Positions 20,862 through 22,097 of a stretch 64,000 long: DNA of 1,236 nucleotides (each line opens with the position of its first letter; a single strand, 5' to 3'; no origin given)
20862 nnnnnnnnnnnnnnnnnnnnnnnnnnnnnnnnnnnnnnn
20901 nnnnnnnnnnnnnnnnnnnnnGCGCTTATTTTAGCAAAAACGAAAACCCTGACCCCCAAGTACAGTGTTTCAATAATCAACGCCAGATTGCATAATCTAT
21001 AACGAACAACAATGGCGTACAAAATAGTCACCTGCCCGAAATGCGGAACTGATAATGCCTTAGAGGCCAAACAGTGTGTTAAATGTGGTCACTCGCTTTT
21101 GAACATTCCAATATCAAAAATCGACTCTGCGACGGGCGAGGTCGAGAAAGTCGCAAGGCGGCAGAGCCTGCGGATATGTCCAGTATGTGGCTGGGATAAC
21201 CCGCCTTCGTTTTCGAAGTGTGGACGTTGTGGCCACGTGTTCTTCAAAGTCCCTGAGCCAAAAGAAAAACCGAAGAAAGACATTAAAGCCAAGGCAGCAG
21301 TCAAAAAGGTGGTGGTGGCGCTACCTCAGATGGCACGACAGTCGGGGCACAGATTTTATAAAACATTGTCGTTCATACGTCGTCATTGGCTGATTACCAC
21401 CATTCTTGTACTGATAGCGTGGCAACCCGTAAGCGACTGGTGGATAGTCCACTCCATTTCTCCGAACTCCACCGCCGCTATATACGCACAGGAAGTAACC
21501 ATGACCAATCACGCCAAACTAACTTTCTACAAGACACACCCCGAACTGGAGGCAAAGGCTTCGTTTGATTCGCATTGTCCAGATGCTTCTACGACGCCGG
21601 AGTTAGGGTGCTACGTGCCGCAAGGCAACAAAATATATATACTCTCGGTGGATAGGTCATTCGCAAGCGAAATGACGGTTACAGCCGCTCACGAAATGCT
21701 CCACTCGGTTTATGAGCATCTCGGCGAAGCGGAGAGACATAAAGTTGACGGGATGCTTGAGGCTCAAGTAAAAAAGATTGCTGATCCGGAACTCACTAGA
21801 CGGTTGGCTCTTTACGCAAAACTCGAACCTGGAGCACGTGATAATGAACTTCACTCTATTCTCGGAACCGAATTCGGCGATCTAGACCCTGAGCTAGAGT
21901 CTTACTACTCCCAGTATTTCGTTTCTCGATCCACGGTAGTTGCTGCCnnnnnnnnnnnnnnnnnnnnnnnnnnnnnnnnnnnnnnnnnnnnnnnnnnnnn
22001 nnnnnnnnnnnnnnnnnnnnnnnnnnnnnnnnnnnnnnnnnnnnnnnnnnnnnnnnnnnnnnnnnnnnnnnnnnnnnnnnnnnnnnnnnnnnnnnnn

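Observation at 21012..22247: Unusual architecture: double zinc ribbon - TM - extracytoplasmic HExxH domain - coiled coil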

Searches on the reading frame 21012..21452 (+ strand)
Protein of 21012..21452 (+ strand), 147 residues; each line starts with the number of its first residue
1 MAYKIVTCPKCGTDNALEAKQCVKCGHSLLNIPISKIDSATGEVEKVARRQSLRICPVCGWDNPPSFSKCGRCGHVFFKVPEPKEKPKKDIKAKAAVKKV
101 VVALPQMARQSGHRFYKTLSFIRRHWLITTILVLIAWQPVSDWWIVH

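Call 63: find_homologous_proteins(query=window:21012-21452:+, max_evalue=0.01)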
Query window:21012-21452:+: 23 candidates shared short words with the query, none scored E <= 0.01.

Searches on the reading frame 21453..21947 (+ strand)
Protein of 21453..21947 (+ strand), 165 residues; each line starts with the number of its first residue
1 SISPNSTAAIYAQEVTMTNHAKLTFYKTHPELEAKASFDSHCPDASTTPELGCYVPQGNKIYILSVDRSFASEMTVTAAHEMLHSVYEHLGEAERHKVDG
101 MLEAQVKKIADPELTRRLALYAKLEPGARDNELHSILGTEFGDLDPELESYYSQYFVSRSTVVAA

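Call 42: find_related_loci(query=A2, collection=genome_contigs, flank=4000)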
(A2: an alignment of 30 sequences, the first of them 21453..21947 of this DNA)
Query A2 (165 aa) in genome_contigs; peptide patterns used: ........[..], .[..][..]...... (x = any residue, [..] = any of these).
599 stretches matched a pattern (row limit reached: there are more); 587 encode a relative of the query (tblastn E <= 1e-3); the best 80 are kept; 80 distinct loci.
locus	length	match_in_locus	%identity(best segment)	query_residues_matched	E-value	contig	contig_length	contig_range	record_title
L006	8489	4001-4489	46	4-164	2e-44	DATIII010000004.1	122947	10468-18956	MAG TPA_asm: Candidatus Saccharimonadales bacterium isolate SMAG_U15661 k141_487629, whole genome shotgun sequence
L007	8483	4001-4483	47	4-163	3e-43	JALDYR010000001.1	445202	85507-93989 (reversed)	MAG: Candidatus Saccharibacteria bacterium isolate MCT-ROC-43 NODE_2_length_445202_cov_58.846891, whole genome shotgun s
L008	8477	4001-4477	45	4-162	6e-43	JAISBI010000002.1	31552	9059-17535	MAG: Candidatus Nomurabacteria bacterium isolate Gx481_bin200 k119_3967, whole genome shotgun sequence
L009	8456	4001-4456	47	12-163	2e-42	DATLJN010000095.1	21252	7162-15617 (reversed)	MAG TPA_asm: Magnetospirillaceae bacterium isolate SMAG_U13697 k141_240492, whole genome shotgun sequence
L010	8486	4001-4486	44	4-164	3e-41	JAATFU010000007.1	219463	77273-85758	MAG: Candidatus Saccharibacteria bacterium isolate bin_26 k141_4207618, whole genome shotgun sequence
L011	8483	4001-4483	46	4-163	2e-41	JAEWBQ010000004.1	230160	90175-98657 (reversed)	MAG: Candidatus Parcubacteria bacterium isolate OH_PBB_257 k127_678179, whole genome shotgun sequence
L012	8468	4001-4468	47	12-164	1e-40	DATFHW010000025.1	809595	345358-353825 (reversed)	MAG TPA_asm: Candidatus Saccharimonadales bacterium isolate SMAG_U8699 k141_2568195, whole genome shotgun sequence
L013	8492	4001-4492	45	1-164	8e-41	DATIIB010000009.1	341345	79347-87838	MAG TPA_asm: Candidatus Saccharimonadales bacterium isolate SMAG_U15653 k141_561998, whole genome shotgun sequence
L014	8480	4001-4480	44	3-164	1e-40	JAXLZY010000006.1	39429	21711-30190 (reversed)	MAG: Candidatus Saccharimonadales bacterium isolate STL-PAT14 C2.246.fa-6, whole genome shotgun sequence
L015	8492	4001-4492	43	4-164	1e-40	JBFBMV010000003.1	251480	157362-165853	Rhodoglobus sp. NPDC076762 NPDC076762_74_B12.ctg-0003, whole genome shotgun sequence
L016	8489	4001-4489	44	1-163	8e-41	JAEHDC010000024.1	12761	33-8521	MAG: Candidatus Saccharibacteria bacterium isolate EFPC_124 k127_8569120, whole genome shotgun sequence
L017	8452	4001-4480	43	3-163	3e-40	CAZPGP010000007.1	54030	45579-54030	MAG TPA_asm: uncultured Candidatus Saccharibacteria bacterium isolate SRP200132_co1_577 genome assembly, contig: NODE_93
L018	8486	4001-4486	44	3-164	2e-40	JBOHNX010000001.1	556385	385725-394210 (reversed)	MAG: Candidatus Saccharimonadales bacterium isolate SD8036_maxbin2.bin.8 NODE_2_length_556385_cov_14.177026, whole genom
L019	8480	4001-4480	46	4-164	4e-40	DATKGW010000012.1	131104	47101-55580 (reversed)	MAG TPA_asm: Patescibacteria group bacterium isolate SMAG_U14561 k141_77616, whole genome shotgun sequence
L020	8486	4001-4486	45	4-165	3e-40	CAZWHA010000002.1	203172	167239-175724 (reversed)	MAG TPA_asm: uncultured Candidatus Saccharibacteria bacterium isolate SRP342105_co1_349 genome assembly, contig: NODE_61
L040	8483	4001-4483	40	4-164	3e-38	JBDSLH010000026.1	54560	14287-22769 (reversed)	MAG: Candidatus Saccharimonadales bacterium isolate cluster1_bin.365 k127_1676366, whole genome shotgun sequence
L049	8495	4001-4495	41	2-164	1e-37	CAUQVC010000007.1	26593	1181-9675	MAG TPA_asm: uncultured Candidatus Saccharibacteria bacterium isolate ERR9968900_bin.16_MetaWRAP_v1.3_MAG genome assembl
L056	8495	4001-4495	41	2-164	5e-37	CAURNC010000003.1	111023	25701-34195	MAG TPA_asm: uncultured Candidatus Saccharibacteria bacterium isolate ERR9968885_bin.20_MetaWRAP_v1.3_MAG genome assembl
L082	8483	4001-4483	39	4-164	5e-36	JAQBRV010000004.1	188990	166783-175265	MAG: Candidatus Saccharibacteria bacterium isolate RYN_410 scaffold_2265057, whole genome shotgun sequence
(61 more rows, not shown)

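Call 43: predict_structure(alignment_id=A2)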
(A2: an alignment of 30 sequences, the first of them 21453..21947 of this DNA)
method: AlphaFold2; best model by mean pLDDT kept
length: 165 residues; sequences in the alignment: 30
mean_pLDDT: 93.7   pTM: 0.90
mean pLDDT of the five models: 93.7, 93.5, 92.9, 92.0, 91.6
residues with pLDDT >= 90: 139; 70-90: 24; 50-70: 2; < 50: 0
segments of 3 or more residues with pLDDT < 50: none
pLDDT, mean of each block of 10 residues (from residue 1): 89 96 97 95 80 95 94 96 98 98 94 90 86 97 96 98 95
secondary structure, 60 per line:
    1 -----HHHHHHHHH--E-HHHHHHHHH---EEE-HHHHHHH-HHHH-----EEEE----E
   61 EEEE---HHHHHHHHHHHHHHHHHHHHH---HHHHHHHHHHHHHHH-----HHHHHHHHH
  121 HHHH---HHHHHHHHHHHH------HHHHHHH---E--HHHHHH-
elements in order: H6-14 H19-27 E31-33 H35-41 H43-46 E52-55 E60-64 H68-88 H92-106 H112-124 H128-139 H146-152 H159-164

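Call 46: search_protein_representatives(alignment_id=A2)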
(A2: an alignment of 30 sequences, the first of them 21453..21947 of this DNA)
Query: 30 sequences, 164 profile positions. Proteins with E-value up to 0.001 (for the whole library): 1343; up to 1e-10: 1187; up to 1e-30: 720. The best 150 are listed.
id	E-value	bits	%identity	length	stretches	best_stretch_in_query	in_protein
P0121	4.0e-68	244.8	-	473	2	5-163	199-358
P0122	3.9e-67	241.6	-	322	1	1-163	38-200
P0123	6.5e-65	234.4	-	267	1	2-163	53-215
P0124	9.3e-64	230.6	-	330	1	1-163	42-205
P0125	1.2e-63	230.2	-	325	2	1-163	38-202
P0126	4.3e-63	228.4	-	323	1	1-163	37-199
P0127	4.1e-62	225.2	-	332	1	1-163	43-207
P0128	2.8e-61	222.6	-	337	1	1-163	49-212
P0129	3.4e-61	222.3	-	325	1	1-163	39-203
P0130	3.9e-61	222.1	-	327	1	2-163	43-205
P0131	5.7e-61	221.5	-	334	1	1-163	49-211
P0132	6.5e-61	221.4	-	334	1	2-163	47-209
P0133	6.6e-61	221.3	-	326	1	2-163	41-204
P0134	7.5e-61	221.1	-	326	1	2-163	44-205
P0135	7.8e-61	221.1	-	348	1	2-163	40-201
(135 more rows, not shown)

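Call 50: search_solved_structures(query=A2, max_evalue=10, show_alignments=5)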
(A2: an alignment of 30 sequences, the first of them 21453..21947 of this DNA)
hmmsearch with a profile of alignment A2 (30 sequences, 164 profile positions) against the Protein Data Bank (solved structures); distinct sequences matched with E-value up to 10: 1.
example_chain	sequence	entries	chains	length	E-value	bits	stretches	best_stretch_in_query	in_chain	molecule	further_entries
1ya9_A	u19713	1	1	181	0.5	13.5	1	107-153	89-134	Apolipoprotein E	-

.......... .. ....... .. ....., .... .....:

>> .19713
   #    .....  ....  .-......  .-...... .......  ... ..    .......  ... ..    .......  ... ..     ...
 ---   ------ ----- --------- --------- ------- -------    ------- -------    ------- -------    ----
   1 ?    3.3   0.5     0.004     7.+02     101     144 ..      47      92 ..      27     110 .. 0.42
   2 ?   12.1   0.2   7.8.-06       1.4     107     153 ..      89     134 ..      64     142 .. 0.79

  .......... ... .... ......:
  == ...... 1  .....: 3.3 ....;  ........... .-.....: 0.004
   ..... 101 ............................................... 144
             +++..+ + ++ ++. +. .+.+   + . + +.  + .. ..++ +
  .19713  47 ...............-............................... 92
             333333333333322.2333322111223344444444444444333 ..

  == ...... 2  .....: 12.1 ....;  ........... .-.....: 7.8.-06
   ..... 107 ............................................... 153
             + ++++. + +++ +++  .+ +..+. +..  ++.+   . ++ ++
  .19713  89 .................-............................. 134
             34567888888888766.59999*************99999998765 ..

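Call 53: fold_search(model_id=the predicted structure, library=pdb)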
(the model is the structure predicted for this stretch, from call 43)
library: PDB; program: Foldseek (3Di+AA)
matches with E <= 10: 61; with E <= 0.001: 0
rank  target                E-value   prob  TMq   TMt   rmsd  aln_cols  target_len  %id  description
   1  6fpc_B                1.5e-01  0.47  0.36  0.33   8.8       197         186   11  Structure of the PRO-PRO endopeptidase (PPEP-2) from Paenibacillus alvei (released 2018-05-30)
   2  6fpc_A                3.6e-01  0.30  0.39  0.36   8.5       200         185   10  Structure of the PRO-PRO endopeptidase (PPEP-2) from Paenibacillus alvei (released 2018-05-30)
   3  4qhf                  4.0e-01  0.54  0.30  0.41   5.4        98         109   15  Crystal structure of Methanocaldococcus jannaschii monomeric selecase (released 2014-07-16)
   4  4qhi_A                4.5e-01  0.38  0.26  0.37   6.3       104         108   12  Crystal structure of Methanocaldococcus jannaschii selecase mutant R36W (released 2014-07-16)
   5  6uzb_H                6.7e-01  0.33  0.38  0.12   8.3       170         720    8  Anthrax toxin protective antigen channels bound to edema factor (released 2020-03-04)
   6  9pnt                  8.3e-01  0.21  0.35  0.04   7.8       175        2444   10  N4 vRNAP gp50 - open complex (released 2025-12-10)
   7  6cyy_A                1.3e+00  0.14  0.28  0.16   9.4       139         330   10  Mycobacterium tuberculosis transcriptional regulator (released 2019-04-17)
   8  6cz6_D                1.3e+00  0.09  0.28  0.17  10.2       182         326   11  Mycobacterium tuberculosis transcriptional regulator (released 2019-04-17)
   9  9pnr                  1.4e+00  0.16  0.34  0.04   7.6       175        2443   10  N4 vRNAP gp50 - Closed Complex (released 2025-12-10)
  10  6wjj_I                1.4e+00  0.13  0.36  0.13   9.2       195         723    8  Anthrax octamer prechannel bound to full-length lethal factor (released 2020-12-16)
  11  6cyj_A                1.5e+00  0.09  0.27  0.17   9.7       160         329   11  Mycobacterium tuberculosis transcriptional regulator (released 2019-04-17)
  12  6cz6_C                1.7e+00  0.11  0.31  0.19   9.6       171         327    7  Mycobacterium tuberculosis transcriptional regulator (released 2019-04-17)
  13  1pwv_A                1.8e+00  0.11  0.31  0.10  11.1       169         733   12  Crystal structure of Anthrax Lethal Factor wild-type protein complexed with an optimised peptide substrate. (released 2004-02-03)
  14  4fxq_A                2.1e+00  0.14  0.39  0.19   8.8       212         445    9  Full-length Certhrax toxin from Bacillus cereus in complex with Inhibitor P6 (released 2012-09-26)
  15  1g5z                  2.7e+00  0.04  0.20  0.21  14.0       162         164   10  CRYSTAL STRUCTURE OF LYME DISEASE ANTIGEN OUTER SURFACE PROTEIN C (OSPC) FROM BORRELIA BURGDORFERI STRAIN N40 (released 2001-04-04)
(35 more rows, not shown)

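Call 57: search_protein_families(library=pfam, alignment_id=A2, max_evalue=10)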
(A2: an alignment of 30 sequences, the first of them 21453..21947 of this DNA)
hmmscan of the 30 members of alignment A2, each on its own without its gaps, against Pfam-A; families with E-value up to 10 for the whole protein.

A. member 1, window:21453-21947:+ (165 aa): 3 families
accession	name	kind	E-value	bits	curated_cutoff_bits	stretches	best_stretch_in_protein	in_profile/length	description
PF19708.4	DUF6205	-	0.035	14.9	27.3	1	63-116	60-113/141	Family of unknown function (DUF6205)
PF08934.15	Rb_C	-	0.038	14.2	21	1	54-103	31-81/152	Rb C-terminal domain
PF20573.4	DUF6782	-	0.04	13.6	27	1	34-98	50-114/241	Putative metallopeptidase family (DUF6782)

B. families by the number of members that match (of 30 scanned): 31 families (the first 25 are shown)
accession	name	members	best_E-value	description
PF01431.27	Peptidase_M13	2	0.0089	Peptidase family M13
PF20452.3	Calmod_bind_C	2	0.011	Calmodulin binding protein C-terminal domain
PF19750.4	DUF6237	2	0.052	Family of unknown function (DUF6237)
PF07201.16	HrpJ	2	0.1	HrpJ-like domain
PF05823.17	Gp-FAR-1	1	0.0089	Nematode fatty acid retinoid binding protein (Gp-FAR-1)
PF00913.24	Trypan_glycop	1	0.017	Trypanosome variant surface glycoprotein (A-type)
PF19708.4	DUF6205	1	0.035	Family of unknown function (DUF6205)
PF08934.15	Rb_C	1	0.038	Rb C-terminal domain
PF20573.4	DUF6782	1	0.04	Putative metallopeptidase family (DUF6782)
PF19871.4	DUF6344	1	0.04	Family of unknown function (DUF6344)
PF10539.14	Dev_Cell_Death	1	0.041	Development and cell death domain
PF19162.5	DUF5844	1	0.045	Family of unknown function (DUF5844)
PF12767.12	SAGA-Tad1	1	0.064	Transcriptional regulator of RNA polII, SAGA, subunit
PF22063.2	Pdc1_Ge1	1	0.069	Pdc1 Ge1 domain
PF04803.17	Cor1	1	0.074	Cor1/Xlr/Xmr conserved region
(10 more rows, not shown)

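Call 72: search_protein_families(library=ncbifam, alignment_id=A2, max_evalue=1)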
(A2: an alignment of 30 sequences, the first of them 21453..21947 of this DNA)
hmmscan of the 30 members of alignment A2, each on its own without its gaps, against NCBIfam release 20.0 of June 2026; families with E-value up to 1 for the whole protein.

A. member 1, window:21453-21947:+ (165 aa): 0 families

B. families by the number of members that match (of 30 scanned): 10 families
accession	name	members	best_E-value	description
NF038145.1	Hvo_1808_fam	4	0.026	Hvo_1808 family surface protein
NF045524.1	MXAN_6640_HExxH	3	0.0063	MXAN_6640 family putative metalloprotease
NF008122.0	PRK10870.1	2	0.024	transcriptional repressor MprA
NF005519.0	PRK07152.1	1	0.0025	nicotinate-nucleotide adenylyltransferase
NF011438.0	PRK14867.1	1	0.042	DNA topoisomerase VI subunit B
NF035926.1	scyF_NHL_VPEP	1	0.1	scytonemin biosynthesis PEP-CTERM protein ScyF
TIGR02009.1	PGMB-YQAB-SF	1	0.1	beta-phosphoglucomutase family hydrolase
NF053561.1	Rkd2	1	0.11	arcadin-2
TIGR00396.1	leuS_bact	1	0.12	leucine--tRNA ligase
TIGR01485.1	SPP_plant-cyano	1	0.18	sucrose-phosphate phosphatase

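Call 87: search_protein_families(library=pfam, proteins=[L082:1402-3879:+, L040:4864-6213:+, L049:6237-7157:+, L056:273-1394:+], max_evalue=0.00001)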
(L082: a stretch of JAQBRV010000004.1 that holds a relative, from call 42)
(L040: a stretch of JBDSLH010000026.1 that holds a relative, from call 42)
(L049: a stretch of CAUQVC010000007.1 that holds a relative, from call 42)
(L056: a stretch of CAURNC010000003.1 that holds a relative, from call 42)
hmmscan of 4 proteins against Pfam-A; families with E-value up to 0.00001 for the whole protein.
L082:1402-3879:+ (826 aa): 16 families
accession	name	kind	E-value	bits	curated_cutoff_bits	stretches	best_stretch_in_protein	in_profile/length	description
PF07724.20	AAA_2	-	8.4e-62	208.5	27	1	547-725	1-166/166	AAA domain (Cdc48 subfamily)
PF17871.7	AAA_lid_9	-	7.1e-32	109.9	22.8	1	357-456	1-100/104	AAA lid domain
PF00004.35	AAA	-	8.2e-25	88.2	21.2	2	219-349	2-124/131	ATPase family associated with various cellular activities (AAA)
PF10431.15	ClpB_D2-small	-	4.7e-24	84.7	21.9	1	731-811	1-81/81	C-terminal, D2-small domain, of ClpB protein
PF02861.25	Clp_N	-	1.6e-22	79.8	20.7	2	24-71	1-48/53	Clp amino terminal domain, pathogenicity island component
PF07728.20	AAA_5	-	5.5e-14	52.8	22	1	552-672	2-124/139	AAA domain (dynein-related subfamily)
PF13401.12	AAA_22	-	3.8e-13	50.3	27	0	213-329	3-124/130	AAA domain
PF13191.12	AAA_16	-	1.1e-11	46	32.6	1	196-297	2-143/167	AAA ATPase domain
PF00158.32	Sigma54_activat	-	1.8e-09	38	20.2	1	550-680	23-152/168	Sigma-54 interaction domain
PF02151.25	UVR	-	6e-08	32.6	21.5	1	432-465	2-35/36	UvrB/uvrC motif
PF05621.17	TniB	-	6.4e-08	32.7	22.4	0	239-355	72-186/189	Bacterial TniB protein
PF13238.12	AAA_18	-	2.5e-07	31.6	29.4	0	220-292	3-77/128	AAA domain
PF20720.3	nSTAND3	-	9.4e-07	29.1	27.2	0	214-240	16-42/155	Novel STAND NTPase 3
PF05496.18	RuvB_N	-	1.7e-06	28.4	27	0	518-573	7-57/159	Holliday junction DNA helicase RuvB P-loop domain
PF13521.12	AAA_28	-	4.2e-06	27.5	27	0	219-249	3-33/164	AAA domain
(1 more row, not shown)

L040:4864-6213:+ (450 aa): 6 families
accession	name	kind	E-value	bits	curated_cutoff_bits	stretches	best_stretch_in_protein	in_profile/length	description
PF13481.12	AAA_25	-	5e-15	56.1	27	1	71-218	16-194/195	AAA domain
PF06745.19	ATPase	-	2.6e-14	53.6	26.6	1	70-145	1-78/231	KaiC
PF18073.7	Zn_ribbon_LapB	-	1.7e-09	37.7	25.7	1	7-34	1-28/28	Rubredoxin metal binding domain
PF13541.12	ChlI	-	8.2e-08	32.6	27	1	341-423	36-119/121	Subunit ChlI of Mg-chelatase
PF03796.21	DnaB_C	-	2.6e-07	30.7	27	0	70-175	2-112/255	DnaB-like helicase C terminal domain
PF13401.12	AAA_22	-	7.7e-06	26.7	27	0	89-213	6-123/130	AAA domain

L049:6237-7157:+ (307 aa): 0 families

L056:273-1394:+ (374 aa): 4 families
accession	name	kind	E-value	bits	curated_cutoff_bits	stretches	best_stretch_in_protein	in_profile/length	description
PF08529.16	NusA_N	-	7.9e-33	113.6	23.8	1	9-130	2-119/119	NusA N-terminal domain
PF13184.12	KH_5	-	2.4e-22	79.2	27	1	236-303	2-68/69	NusA-like KH domain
PF00575.29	S1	-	2.9e-08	34.4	22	1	138-200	2-71/74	S1 RNA binding domain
PF23095.1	KH_NusA_C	-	9.9e-07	29.2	34.2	1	313-344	3-34/59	Transcription termination/antitermination protein NusA, KH domain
